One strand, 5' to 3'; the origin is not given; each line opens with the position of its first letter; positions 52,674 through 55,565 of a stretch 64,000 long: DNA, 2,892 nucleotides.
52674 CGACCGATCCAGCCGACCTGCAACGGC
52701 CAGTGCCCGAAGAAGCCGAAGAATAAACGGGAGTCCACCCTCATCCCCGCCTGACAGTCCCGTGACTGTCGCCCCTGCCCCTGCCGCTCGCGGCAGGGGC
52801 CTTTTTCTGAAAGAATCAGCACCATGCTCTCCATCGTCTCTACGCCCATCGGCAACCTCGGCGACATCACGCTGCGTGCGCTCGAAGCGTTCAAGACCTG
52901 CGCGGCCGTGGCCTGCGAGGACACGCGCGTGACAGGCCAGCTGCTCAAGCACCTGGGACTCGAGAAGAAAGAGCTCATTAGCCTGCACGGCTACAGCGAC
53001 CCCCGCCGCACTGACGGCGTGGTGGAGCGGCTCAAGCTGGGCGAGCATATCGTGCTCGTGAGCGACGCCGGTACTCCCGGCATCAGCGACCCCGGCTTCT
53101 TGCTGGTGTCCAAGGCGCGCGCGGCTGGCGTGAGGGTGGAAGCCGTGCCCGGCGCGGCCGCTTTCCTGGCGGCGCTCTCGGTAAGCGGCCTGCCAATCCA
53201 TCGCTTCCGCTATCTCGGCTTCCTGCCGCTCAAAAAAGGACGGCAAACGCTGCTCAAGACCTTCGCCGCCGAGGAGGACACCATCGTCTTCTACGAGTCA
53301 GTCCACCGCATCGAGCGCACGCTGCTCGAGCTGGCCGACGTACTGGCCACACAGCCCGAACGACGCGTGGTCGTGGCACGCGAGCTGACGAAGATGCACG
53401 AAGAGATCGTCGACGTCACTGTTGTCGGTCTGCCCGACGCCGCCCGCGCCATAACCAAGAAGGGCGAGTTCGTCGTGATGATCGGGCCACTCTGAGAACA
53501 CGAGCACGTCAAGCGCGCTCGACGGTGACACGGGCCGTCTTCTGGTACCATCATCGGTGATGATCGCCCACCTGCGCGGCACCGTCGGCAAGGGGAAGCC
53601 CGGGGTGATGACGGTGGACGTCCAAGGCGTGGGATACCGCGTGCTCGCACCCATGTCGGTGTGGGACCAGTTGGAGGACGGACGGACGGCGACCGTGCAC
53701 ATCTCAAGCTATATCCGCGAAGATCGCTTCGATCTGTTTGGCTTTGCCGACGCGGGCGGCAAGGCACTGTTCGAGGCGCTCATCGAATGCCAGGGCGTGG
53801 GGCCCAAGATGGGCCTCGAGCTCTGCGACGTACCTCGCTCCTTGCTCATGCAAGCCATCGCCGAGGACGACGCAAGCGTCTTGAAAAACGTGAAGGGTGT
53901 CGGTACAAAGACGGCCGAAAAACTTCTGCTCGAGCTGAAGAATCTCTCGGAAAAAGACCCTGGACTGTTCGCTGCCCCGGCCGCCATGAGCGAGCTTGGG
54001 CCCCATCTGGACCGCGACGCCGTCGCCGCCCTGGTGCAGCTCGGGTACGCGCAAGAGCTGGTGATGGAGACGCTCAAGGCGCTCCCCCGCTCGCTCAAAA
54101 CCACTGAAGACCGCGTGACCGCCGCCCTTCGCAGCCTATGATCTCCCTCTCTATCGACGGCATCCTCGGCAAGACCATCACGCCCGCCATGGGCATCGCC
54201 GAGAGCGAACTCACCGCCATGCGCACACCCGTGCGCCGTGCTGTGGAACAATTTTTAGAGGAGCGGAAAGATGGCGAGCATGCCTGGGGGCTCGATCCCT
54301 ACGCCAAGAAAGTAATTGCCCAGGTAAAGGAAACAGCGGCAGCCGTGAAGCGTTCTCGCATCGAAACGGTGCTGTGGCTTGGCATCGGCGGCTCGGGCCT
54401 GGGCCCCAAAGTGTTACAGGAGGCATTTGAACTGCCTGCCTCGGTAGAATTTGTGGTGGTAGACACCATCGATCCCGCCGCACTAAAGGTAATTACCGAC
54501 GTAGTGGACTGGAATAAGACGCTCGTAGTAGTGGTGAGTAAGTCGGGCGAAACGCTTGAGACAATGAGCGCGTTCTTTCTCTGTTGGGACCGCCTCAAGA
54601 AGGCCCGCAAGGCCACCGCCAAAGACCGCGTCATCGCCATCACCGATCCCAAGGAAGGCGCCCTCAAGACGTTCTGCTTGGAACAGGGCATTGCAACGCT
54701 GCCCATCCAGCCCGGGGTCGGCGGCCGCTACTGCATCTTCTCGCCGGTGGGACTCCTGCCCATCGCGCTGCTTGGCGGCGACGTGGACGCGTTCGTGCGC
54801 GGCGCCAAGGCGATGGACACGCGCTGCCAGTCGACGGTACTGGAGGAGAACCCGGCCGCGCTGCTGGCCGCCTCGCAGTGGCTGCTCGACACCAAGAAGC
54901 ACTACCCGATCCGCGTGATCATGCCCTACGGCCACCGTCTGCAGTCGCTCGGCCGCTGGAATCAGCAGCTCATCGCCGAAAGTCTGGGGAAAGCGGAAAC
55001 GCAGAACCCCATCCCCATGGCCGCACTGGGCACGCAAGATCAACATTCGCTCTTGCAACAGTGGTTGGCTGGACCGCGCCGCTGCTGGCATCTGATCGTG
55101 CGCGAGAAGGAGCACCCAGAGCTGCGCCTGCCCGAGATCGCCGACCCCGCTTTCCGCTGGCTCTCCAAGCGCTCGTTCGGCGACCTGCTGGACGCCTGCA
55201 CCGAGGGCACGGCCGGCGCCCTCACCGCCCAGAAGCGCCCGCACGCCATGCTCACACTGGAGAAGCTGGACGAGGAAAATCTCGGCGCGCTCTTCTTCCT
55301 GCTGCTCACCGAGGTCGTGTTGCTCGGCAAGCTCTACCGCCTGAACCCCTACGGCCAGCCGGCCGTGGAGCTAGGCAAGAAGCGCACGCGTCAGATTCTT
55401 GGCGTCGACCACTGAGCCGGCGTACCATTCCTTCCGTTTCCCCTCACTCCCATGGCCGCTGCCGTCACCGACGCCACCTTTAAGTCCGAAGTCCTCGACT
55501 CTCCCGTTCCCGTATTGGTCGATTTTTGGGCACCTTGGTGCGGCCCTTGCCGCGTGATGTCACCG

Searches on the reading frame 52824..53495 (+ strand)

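Call 23: search_protein_families(library=pfam, proteins=[window:52824-53495:+], max_evalue=0.001)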
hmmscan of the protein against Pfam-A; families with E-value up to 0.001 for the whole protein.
window:52824-53495:+ (223 aa): 1 family
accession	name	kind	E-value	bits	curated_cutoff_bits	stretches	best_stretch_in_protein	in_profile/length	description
PF00590.25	TP_methylase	-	6.6e-33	114.9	27.8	1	1-200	1-208/212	Tetrapyrrole (Corrin/Porphyrin) Methylases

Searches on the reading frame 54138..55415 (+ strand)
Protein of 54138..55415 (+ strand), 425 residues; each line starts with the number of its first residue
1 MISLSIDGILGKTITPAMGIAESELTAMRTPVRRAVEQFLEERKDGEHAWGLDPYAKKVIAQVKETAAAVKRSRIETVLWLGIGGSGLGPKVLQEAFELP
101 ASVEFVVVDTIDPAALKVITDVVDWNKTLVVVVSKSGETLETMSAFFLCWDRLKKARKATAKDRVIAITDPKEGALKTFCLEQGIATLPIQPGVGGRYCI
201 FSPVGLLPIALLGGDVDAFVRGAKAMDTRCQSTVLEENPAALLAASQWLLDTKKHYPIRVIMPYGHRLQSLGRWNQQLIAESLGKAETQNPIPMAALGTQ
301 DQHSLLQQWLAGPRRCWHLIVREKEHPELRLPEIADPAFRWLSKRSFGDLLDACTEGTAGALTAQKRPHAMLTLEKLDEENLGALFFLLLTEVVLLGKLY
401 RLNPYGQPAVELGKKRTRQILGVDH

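Call 23: search_protein_families(library=pfam, proteins=[window:54138-55415:+], max_evalue=0.001)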
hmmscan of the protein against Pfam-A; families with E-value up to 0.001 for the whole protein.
window:54138-55415:+ (425 aa): 1 family
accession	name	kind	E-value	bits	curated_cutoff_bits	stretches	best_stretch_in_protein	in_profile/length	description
PF00342.24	PGI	-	5.9e-34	118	22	1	73-290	94-313/486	Phosphoglucose isomerase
